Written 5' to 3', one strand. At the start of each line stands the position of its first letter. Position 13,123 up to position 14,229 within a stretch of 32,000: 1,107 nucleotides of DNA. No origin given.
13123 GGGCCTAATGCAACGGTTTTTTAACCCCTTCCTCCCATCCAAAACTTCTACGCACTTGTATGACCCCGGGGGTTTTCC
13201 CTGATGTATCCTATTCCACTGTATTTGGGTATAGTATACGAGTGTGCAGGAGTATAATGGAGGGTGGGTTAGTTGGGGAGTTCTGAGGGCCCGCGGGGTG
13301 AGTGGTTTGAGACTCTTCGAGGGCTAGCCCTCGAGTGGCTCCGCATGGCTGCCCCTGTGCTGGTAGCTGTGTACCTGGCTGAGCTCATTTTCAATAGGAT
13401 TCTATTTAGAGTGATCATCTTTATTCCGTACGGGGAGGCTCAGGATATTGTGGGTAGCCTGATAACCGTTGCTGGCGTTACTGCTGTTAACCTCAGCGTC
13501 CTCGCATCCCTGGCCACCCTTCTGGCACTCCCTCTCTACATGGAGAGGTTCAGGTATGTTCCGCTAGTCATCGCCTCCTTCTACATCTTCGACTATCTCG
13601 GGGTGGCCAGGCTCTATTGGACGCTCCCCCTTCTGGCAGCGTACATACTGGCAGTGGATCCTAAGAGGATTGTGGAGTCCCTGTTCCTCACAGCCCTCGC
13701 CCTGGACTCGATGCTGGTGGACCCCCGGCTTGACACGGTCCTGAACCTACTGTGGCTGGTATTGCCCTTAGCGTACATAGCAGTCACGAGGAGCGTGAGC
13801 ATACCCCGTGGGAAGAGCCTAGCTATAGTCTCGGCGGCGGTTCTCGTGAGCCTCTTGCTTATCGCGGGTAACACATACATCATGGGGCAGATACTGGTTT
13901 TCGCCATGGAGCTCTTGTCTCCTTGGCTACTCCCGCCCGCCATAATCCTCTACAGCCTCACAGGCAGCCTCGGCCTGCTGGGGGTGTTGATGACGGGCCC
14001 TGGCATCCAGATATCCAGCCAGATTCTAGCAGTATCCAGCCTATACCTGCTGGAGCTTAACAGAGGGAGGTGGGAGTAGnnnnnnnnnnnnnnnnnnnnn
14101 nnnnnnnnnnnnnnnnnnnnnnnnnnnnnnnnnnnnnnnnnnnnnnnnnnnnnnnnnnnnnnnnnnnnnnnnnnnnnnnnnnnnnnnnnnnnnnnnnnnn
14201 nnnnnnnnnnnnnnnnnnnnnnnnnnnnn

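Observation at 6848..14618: Tat-exported NarGH nitrate reductase operon without NarI or NarK: the electron-input module is not explained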

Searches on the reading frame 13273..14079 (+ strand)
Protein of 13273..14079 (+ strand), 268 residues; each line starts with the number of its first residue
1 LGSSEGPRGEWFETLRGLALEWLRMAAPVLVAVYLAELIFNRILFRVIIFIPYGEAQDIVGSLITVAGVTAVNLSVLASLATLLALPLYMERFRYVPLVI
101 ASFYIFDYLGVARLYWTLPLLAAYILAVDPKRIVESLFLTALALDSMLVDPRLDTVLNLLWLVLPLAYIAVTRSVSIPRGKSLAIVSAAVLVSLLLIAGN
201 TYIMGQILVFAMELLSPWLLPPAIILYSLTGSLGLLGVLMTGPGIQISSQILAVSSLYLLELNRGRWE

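Call 5: search_protein_families(library=pfam, proteins=[window:13273-14079:+], max_evalue=0.1)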
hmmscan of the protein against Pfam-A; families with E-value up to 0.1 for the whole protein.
window:13273-14079:+ (268 aa): 0 families

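Call 6: search_protein_families(library=ncbifam, proteins=[window:13273-14079:+], max_evalue=0.1)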
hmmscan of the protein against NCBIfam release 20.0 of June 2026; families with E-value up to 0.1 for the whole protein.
window:13273-14079:+ (268 aa): 0 families

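Call 12: find_homologous_proteins(query=window:13273-14079:+, max_evalue=0.001)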
Query window:13273-14079:+ (268 aa): 9 proteins with E <= 0.001 among 8000 candidates.
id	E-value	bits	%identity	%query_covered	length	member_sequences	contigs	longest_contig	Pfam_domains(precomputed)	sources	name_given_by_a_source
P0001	4.8e-158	543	100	100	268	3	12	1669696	-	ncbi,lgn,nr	ncbi:hypothetical protein [Aeropyrum pernix]|nr:hypothetical protein [Aeropyrum pernix]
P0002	1.5e-122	426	78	97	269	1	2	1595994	-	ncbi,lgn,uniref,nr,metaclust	ncbi:hypothetical protein [Aeropyrum camini]|uniref:Uncharacterized protein n=1 Tax=Aeropyrum camini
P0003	5.9e-81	290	57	96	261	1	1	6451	-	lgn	-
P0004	2.8e-79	285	57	91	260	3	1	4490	-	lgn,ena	-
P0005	2.4e-66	242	51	94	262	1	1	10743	-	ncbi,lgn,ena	-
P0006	1.5e-64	236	54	94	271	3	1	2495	-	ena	-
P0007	3.6e-64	235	52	95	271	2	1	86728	-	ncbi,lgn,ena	-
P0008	1.1e-62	230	52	93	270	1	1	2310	-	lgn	-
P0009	3.6e-39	153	39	99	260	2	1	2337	-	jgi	-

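Call 17: find_encoding_contigs(protein=P0007, flank=10000, max_places=3)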
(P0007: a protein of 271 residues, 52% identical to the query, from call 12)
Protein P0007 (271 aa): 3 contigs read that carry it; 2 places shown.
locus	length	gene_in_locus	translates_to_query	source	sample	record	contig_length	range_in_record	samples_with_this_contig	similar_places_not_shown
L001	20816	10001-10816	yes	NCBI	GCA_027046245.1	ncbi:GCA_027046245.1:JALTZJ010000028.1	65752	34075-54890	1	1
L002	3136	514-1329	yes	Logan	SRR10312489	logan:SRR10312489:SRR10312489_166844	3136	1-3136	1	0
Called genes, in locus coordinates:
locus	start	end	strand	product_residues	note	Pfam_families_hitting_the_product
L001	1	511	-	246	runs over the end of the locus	PF05165:GCH_III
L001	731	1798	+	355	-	PF13191:AAA_16 (weak), PF00004:AAA (weak), PF07728:AAA_5 (weak)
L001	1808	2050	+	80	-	-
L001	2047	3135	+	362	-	-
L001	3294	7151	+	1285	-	PF00384:Molybdopterin, PF28599:NarG_dom_V, PF01568:Molydop_binding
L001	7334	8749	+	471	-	PF12797:Fer4_2 (faint), PF13247:Fer4_11, PF12838:Fer4_7 (weak), PF13237:Fer4_10, PF14711:Nitr_red_bet_C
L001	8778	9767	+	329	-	PF09459:EB_dh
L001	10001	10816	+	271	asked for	-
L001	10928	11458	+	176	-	PF02613:Nitrate_red_del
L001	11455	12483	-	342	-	PF00850:Hist_deacetyl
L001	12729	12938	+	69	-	-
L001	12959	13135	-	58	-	-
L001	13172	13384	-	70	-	-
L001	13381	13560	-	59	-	-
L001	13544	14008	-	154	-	-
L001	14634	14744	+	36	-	-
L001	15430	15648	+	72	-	-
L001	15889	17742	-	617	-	PF12697:Abhydrolase_6 (faint), PF05448:AXE1 (faint), PF01738:DLH, PF02129:Peptidase_S15 (faint), PF20434:BD-FAE, PF00561:Abhydrolase_1 (faint), PF12146:Hydrolase_4 (faint), PF00326:Peptidase_S9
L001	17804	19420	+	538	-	PF07670:Gate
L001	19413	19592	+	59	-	-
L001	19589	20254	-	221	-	PF01810:LysE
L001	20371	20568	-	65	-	PF01246:Ribosomal_L24e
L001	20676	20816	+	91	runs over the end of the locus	PF01200:Ribosomal_S28e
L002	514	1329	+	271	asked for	-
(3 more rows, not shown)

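Call 18: find_encoding_contigs(protein=P0005, flank=10000, max_places=3)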
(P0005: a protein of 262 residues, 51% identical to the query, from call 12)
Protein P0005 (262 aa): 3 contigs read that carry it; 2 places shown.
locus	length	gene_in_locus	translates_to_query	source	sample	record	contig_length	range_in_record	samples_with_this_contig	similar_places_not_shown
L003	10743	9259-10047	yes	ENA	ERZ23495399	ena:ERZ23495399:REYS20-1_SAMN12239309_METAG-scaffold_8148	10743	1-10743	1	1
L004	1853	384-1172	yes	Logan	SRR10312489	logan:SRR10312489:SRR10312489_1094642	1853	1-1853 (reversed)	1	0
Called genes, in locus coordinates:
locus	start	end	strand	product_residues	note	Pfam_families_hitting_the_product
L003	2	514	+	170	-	?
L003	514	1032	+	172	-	-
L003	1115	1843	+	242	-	PF05165:GCH_III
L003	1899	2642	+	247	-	-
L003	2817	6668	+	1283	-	PF00384:Molybdopterin, PF28599:NarG_dom_V, PF01568:Molydop_binding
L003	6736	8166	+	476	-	PF12797:Fer4_2 (faint), PF13247:Fer4_11, PF12838:Fer4_7 (weak), PF13237:Fer4_10, PF14711:Nitr_red_bet_C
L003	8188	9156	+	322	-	PF09459:EB_dh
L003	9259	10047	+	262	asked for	-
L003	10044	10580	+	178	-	PF02613:Nitrate_red_del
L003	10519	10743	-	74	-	?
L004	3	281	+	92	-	?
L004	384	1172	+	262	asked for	-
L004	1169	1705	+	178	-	PF02613:Nitrate_red_del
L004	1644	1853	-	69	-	?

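Call 19: find_encoding_contigs(protein=P0009, flank=10000, max_places=3)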
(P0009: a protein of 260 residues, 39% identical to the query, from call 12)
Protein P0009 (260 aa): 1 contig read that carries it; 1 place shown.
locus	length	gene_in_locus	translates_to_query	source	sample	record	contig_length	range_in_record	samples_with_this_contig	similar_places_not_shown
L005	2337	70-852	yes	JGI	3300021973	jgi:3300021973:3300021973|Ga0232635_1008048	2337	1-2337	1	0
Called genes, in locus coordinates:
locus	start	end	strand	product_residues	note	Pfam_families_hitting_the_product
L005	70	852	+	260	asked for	-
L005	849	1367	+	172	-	PF02613:Nitrate_red_del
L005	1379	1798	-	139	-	PF00892:EamA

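Call 20: find_encoding_contigs(protein=P0003, flank=10000, max_places=3)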
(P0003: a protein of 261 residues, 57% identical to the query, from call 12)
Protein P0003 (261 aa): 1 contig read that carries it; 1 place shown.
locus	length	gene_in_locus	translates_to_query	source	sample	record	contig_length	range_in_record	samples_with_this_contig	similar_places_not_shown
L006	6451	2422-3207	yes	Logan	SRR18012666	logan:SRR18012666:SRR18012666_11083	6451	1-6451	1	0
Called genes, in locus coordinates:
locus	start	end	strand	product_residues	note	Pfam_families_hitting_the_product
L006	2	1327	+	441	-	?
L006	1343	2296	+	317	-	PF09459:EB_dh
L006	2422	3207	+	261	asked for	-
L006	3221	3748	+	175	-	PF02613:Nitrate_red_del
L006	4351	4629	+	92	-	-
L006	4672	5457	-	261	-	PF00005:ABC_tran, PF02463:SMC_N (faint), PF13304:AAA_21 (weak)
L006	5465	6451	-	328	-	?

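Call 30: predict_structure(alignment_id=A1)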
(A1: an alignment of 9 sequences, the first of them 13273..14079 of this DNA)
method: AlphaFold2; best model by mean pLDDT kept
length: 268 residues; sequences in the alignment: 9
mean_pLDDT: 78.8   pTM: 0.77
mean pLDDT of the five models: 78.8, 76.1, 75.5, 75.1, 64.1
residues with pLDDT >= 90: 78; 70-90: 125; 50-70: 44; < 50: 21
segments of 3 or more residues with pLDDT < 50: 1-5, 200-215
pLDDT, mean of each block of 10 residues (from residue 1): 54 87 91 82 69 79 85 92 93 92 92 91 94 92 86 81 85 59 63 60 38 50 78 86 77 93 81
secondary structure, 60 per line:
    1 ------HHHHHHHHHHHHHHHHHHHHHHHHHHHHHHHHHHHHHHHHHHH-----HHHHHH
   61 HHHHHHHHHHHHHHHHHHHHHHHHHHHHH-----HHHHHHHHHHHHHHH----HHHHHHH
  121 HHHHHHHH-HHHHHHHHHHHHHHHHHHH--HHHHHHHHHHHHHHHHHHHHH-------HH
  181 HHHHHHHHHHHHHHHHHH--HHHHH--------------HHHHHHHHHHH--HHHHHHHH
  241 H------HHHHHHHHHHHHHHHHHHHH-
elements in order: H7-49 H55-89 H95-109 H114-128 H130-148 H151-171 H179-198 H201-205 H220-230 H233-241 H248-267

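Call 32: search_protein_representatives(alignment_id=A1)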
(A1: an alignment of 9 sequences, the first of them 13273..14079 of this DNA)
Query: 9 sequences, 262 profile positions. Proteins with E-value up to 0.001 (for the whole library): 20; up to 1e-10: 17; up to 1e-30: 14. The best 20 are listed.
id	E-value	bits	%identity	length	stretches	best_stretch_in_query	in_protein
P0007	3.0e-112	390.6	-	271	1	5-258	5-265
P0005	1.7e-108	378.3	-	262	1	4-259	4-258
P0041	6.4e-62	225.7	-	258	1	12-258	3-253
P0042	1.6e-57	211.3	-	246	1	21-257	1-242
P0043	6.2e-56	206.0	-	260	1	21-258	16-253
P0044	1.9e-53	197.9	-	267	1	14-257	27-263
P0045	4.6e-52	193.4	-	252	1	17-254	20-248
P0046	3.3e-51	190.6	-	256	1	23-259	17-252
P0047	3.8e-50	187.1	-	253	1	11-254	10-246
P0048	6.0e-50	186.4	-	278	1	20-259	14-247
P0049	1.6e-44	168.6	-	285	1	19-255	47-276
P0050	1.3e-33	132.9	-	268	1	25-256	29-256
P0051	1.3e-32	129.6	-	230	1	39-256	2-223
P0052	7.4e-32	127.1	-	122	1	144-257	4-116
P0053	3.0e-29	118.6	-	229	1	41-253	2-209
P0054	2.0e-12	63.4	-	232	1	28-247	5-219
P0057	1.2e-06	44.5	-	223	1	24-252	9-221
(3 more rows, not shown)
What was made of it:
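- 13273..14079 (+): P4 (APE_1298), a 268-aa cofactor-less polytopic membrane protein with about 10 TM segments. Both termini are predicted to be inside. The invariant residues R42, R46, D107, Y202, Q246 and S248 are predicted to lie in the outer half of the membrane. It belongs to a new family strictly linked to narM. 9 homologues among 5.8 billion proteins and 20 representatives among 1.84 billion (calls 12, 32).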

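Call 33: find_encoding_contigs(protein=P0054, flank=8000, max_places=2)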
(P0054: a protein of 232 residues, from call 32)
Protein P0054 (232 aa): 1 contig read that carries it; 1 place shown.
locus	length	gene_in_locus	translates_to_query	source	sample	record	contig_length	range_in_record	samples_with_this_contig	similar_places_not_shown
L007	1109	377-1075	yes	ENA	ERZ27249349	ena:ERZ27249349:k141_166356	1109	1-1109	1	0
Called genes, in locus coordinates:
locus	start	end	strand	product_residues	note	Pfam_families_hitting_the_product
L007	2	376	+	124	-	?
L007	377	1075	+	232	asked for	-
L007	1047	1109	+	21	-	?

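Call 36: fold_search(model_id=the predicted structure, library=pdb)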
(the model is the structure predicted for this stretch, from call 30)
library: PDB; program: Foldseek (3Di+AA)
matches with E <= 10: 187; with E <= 0.001: 0
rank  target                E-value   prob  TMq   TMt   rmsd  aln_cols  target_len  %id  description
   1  9iqg_A                4.5e-01  0.18  0.19  0.11  25.1       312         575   12  Cryo-EM structure of MsRv1273c/72c from Mycobacterium smegmatis in the ATP|ADP+Vi-bound Occ (Vi) state (released 2025-05-14)
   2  8ips_B                5.6e-01  0.12  0.17  0.10  23.8       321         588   13  Cryo-EM structure of heme transporter CydDC from Escherichia coli in the inward facing heme loading state (released 2023-06-14)
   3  9g2t_B                6.1e-01  0.09  0.15  0.08  21.9       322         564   14  Cryo-EM structure of IrtAB 2xEQ, A256R_IrtB mutant in LMNG (released 2024-12-18)
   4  7p5j_A                9.9e-01  0.04  0.11  0.08  26.8       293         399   15  Cryo-EM structure of human TTYH1 in GDN (released 2021-08-11)
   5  9g2s_B                1.2e+00  0.07  0.16  0.10  22.9       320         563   15  Cryo-EM structure of IrtAB 2xEQ, Q249R_IrtB mutant in LMNG (released 2024-12-18)
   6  9rcv_E                1.4e+00  0.10  0.21  0.11  21.8       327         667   13  Structure of the Human Peptide-Loading Complex Arrested by HCMV US6 (released 2025-12-03)
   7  5mkk_B                1.4e+00  0.08  0.17  0.10  24.1       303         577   14  Crystal structure of the heterodimeric ABC transporter TmrAB, a homolog of the antigen translocation complex TAP (released 2017-01-18)
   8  8ria_A                1.5e+00  0.16  0.26  0.14  21.9       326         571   15  BmrA E504-100uMATPMg-IF (released 2025-01-01)
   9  9g2x_A                1.6e+00  0.08  0.19  0.12  21.1       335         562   15  Cryo-EM structure of IrtAB in outward-occluded state in presence of mycobactin under turnover conditions in LMNG (released 2024-12-18)
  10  7zdr_D                1.6e+00  0.08  0.18  0.10  20.8       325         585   13  IF(apo/as isolated) conformation of CydDC mutant (H85A.C) in AMP-PNP(CydD) bound state (Dataset-16) (released 2023-04-19)
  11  7zdb_D                1.8e+00  0.08  0.18  0.11  23.7       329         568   13  IF(heme/bound) conformation of CydDC in ADP+Pi(CydC)/ATP(CydD) bound state (Dataset-2) (released 2023-04-19)
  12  9baa_A                1.9e+00  0.08  0.18  0.13  23.6       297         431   11  Cryo-EM structure of the ABC transporter PCAT1 bound with Mg_class_1 (released 2024-10-30)
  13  8t4h_B                1.9e+00  0.06  0.15  0.09  24.8       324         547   14  Transporter associated with antigen processing (TAP) bound to the 8-mer peptide RRYQSTEL (released 2024-06-19)
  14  3wmf                  2.0e+00  0.08  0.21  0.11  23.3       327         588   12  Crystal structure of an inward-facing eukaryotic ABC multitrug transporter G277V/A278V/A279V mutant (released 2014-03-19)
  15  8ipr_C                2.0e+00  0.04  0.12  0.08  25.4       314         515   13  Cryo-EM structure of heme transporter CydDC from Mycobacterium smegmatis in the outward facing ATP bound state (released 2023-06-14)
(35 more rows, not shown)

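Call 41: find_related_loci(query=A1, collection=genome_contigs, flank=10000)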
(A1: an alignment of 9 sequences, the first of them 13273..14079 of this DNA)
Query A1 (268 aa) in genome_contigs; peptide patterns used: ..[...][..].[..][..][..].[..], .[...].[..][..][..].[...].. (x = any residue, [..] = any of these).
41 stretches matched a pattern; 6 encode a relative of the query (tblastn E <= 1e-3); 6 distinct loci.
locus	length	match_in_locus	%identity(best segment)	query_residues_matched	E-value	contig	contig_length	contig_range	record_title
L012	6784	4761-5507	56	13-264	4e-84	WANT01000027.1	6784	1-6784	MAG: Aeropyrum sp. isolate S141_97_esom k151_219117, whole genome shotgun sequence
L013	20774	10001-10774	52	7-261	6e-58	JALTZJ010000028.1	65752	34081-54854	MAG: Acidilobaceae archaeon isolate S141_metabat2_scaf2bin.130 S141_NODE_214_length_65752_cov_4.498149, whole genome sho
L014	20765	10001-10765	42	15-265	1e-38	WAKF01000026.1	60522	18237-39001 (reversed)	MAG: Aeropyrum sp. isolate S012_63_esom k151_206105, whole genome shotgun sequence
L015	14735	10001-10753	40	13-262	8e-33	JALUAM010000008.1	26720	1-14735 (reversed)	MAG: Acidilobaceae archaeon isolate S141_metabat2_scaf2bin.228 S141_NODE_1220_length_26720_cov_3.671192, whole genome sh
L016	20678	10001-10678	37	27-262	4e-25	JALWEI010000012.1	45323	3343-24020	MAG: Acidilobaceae archaeon isolate T11_metabat1_scaf2bin.074 T11_NODE_182_length_45323_cov_4.801465, whole genome shotg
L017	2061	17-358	43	151-268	3e-13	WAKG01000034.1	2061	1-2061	MAG: Desulfurococcales archaeon isolate S012_22_esom k151_175327, whole genome shotgun sequence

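Call 65: search_protein_families(library=pfam, alignment_id=A2, max_evalue=10)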
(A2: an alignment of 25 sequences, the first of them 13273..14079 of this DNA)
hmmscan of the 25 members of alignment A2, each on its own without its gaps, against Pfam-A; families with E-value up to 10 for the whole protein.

A. member 1, window:13273-14079:+ (268 aa): 1 family
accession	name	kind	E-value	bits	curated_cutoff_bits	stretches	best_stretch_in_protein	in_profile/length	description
PF15194.11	TMEM191C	-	2.2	9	32.7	1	62-90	43-71/121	TMEM191C family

B. families by the number of members that match (of 25 scanned): 7 families
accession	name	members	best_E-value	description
PF03742.19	PetN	1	0.047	PetN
PF01146.22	Caveolin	1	0.066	Caveolin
PF11742.13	DUF3302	1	0.15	Protein of unknown function (DUF3302)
PF10874.13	DUF2746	1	0.21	Protein of unknown function (DUF2746)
PF15194.11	TMEM191C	1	2.2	TMEM191C family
PF11118.13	DUF2627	1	4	Protein of unknown function (DUF2627)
PF03142.21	Chitin_synth_2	1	4.5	Chitin synthase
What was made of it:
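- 13273..14079 (+): No Pfam or NCBIfam hit (calls 5, 6, 65).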

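Call 67: find_encoding_contigs(protein=P0057, flank=9000, max_places=2)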
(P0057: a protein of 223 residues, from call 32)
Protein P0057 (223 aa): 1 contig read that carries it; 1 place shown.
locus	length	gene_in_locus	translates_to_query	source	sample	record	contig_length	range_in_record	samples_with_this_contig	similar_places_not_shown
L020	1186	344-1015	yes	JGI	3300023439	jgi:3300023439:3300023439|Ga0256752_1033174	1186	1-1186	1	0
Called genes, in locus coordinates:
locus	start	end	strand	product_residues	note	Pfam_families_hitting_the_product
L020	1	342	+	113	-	?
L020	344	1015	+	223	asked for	-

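Call 88: predict_structure(alignment_id=A3)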
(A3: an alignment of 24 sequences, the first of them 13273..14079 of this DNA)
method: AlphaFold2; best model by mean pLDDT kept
length: 268 residues; sequences in the alignment: 24
mean_pLDDT: 95.6   pTM: 0.91
mean pLDDT of the five models: 95.6, 94.8, 94.2, 93.9, 93.6
residues with pLDDT >= 90: 253; 70-90: 10; 50-70: 3; < 50: 2
segments of 3 or more residues with pLDDT < 50: none
pLDDT, mean of each block of 10 residues (from residue 1): 67 95 97 98 94 95 97 98 97 97 98 98 98 98 96 98 98 95 97 97 95 97 98 98 97 98 90
secondary structure, 60 per line:
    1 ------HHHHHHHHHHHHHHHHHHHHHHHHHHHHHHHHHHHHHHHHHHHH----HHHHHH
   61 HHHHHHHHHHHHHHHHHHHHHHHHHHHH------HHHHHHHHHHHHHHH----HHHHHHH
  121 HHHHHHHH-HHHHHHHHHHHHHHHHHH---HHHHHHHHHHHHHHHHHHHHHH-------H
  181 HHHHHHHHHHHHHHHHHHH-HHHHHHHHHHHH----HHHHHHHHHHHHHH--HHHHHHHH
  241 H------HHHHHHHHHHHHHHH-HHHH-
elements in order: H7-50 H55-88 H95-109 H114-128 H130-147 H151-172 H180-199 H201-212 H217-230 H233-241 H248-262 H264-267
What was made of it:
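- The model is very confident, so P4 is a real folded protein (call 88).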

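Call 90: fold_search(model_id=the predicted structure, library=pdb)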
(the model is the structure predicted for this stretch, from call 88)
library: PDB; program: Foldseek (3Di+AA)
matches with E <= 10: 199; with E <= 0.001: 0
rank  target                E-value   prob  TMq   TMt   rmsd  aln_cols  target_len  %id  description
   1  6raf_B                4.7e-01  0.10  0.15  0.08  27.6       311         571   13  Heterodimeric ABC exporter TmrAB in inward-facing narrow conformation under turnover conditions (released 2019-07-31)
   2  6rai_B                5.4e-01  0.15  0.19  0.10  20.2       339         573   14  Heterodimeric ABC exporter TmrAB in ATP-bound outward-facing occluded conformation (released 2019-07-31)
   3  8dck_B                5.7e-01  0.11  0.15  0.10  19.8       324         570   14  Structure of hemolysin A secretion system HlyB/D complex, ATP-bound (released 2022-09-14)
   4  5och_D                7.4e-01  0.16  0.23  0.12  18.7       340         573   10  The crystal structure of human ABCB8 in an outward-facing state (released 2018-07-25)
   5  5mkk_B                7.7e-01  0.07  0.13  0.08  25.9       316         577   15  Crystal structure of the heterodimeric ABC transporter TmrAB, a homolog of the antigen translocation complex TAP (released 2017-01-18)
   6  6ram_B                8.4e-01  0.12  0.18  0.11  19.9       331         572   14  Heterodimeric ABC exporter TmrAB under turnover conditions in asymmetric unlocked return conformation with wider opene (released 2019-07-31)
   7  9iqg_A                1.2e+00  0.08  0.17  0.10  26.0       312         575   11  Cryo-EM structure of MsRv1273c/72c from Mycobacterium smegmatis in the ATP|ADP+Vi-bound Occ (Vi) state (released 2025-05-14)
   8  9d7x                  1.3e+00  0.12  0.19  0.08  22.1       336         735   14  The spm-bound structure (released 2025-06-25)
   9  9u56                  1.4e+00  0.08  0.20  0.05  31.2       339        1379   14  Cryo-EM structure of AtABCC2 in apo form (released 2026-03-25)
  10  7jh5_B                1.5e+00  0.08  0.16  0.16  23.0       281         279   12  Co-LOCKR: de novo designed protein switch (released 2020-09-02)
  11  8vp5_A                1.5e+00  0.12  0.23  0.11  25.4       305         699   11  Cryo-EM structure of the ABC transporter PCAT1 bound with ADP and Substrate (released 2024-10-30)
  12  9baa_A                1.6e+00  0.10  0.20  0.14  24.9       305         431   11  Cryo-EM structure of the ABC transporter PCAT1 bound with Mg_class_1 (released 2024-10-30)
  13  8vow_A                1.7e+00  0.11  0.21  0.12  25.1       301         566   10  Cryo-EM structure of the ABC transporter PCAT1 cysteine-free core bound with MgATP and Vi (released 2024-10-30)
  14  7wiu_B                1.7e+00  0.06  0.16  0.08  27.1       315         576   16  Cryo-EM structure of Mycobacterium tuberculosis irtAB in inward-facing state (released 2023-01-25)
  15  8vsi_A                1.8e+00  0.06  0.16  0.09  26.1       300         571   14  Mechanistic Insights Revealed by YbtPQ in the Occluded State (released 2024-04-10)
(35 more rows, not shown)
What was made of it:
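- On NrfD/PsrC/DmsC quinol-oxidising anchors (considered for P4): Foldseek against the PDB gives a best E of 0.47 and TM-score of 0.25 or less with a model at pLDDT 95.6 (calls 88, 90).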
